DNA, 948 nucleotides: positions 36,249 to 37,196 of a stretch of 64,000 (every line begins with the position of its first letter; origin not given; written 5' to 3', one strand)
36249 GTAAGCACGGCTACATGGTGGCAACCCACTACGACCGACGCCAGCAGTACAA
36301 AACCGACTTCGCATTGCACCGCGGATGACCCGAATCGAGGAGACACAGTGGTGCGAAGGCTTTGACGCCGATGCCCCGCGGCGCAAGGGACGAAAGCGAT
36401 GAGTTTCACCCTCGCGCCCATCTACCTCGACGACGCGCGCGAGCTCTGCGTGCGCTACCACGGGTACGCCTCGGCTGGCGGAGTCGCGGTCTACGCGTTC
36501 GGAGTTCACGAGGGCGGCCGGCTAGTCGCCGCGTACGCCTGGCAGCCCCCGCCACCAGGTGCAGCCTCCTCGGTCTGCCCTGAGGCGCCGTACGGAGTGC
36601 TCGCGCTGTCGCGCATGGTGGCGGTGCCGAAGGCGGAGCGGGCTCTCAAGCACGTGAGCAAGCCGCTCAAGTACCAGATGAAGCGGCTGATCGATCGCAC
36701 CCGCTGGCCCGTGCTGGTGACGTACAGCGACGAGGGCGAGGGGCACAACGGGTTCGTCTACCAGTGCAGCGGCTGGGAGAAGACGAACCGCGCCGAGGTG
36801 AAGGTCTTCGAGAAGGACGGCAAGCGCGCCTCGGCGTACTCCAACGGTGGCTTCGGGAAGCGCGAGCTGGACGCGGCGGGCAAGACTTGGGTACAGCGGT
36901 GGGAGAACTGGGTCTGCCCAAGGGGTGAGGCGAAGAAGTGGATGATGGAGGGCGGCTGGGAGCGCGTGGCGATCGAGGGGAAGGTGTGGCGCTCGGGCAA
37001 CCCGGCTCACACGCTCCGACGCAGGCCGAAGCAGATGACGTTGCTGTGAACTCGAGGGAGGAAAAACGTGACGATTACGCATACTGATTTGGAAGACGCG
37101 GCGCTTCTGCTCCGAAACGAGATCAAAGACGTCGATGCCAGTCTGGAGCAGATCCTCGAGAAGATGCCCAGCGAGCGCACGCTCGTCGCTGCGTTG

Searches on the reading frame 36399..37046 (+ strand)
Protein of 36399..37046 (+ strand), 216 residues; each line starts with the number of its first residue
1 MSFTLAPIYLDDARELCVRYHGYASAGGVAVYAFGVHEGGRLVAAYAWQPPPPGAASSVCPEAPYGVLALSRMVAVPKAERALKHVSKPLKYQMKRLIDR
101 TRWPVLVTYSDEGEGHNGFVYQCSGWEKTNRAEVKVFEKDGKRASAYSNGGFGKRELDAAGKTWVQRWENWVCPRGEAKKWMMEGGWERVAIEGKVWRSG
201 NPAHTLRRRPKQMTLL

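Call 60: search_protein_families(library=pfam, proteins=[window:36399-37046:+], max_evalue=0.01)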
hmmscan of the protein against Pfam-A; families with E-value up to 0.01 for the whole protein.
window:36399-37046:+ (216 aa): 1 family
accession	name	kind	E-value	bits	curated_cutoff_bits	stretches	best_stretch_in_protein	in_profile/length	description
PF25680.1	Mom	-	8.9e-15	55.3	27.1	1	3-143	2-143/202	Mom protein family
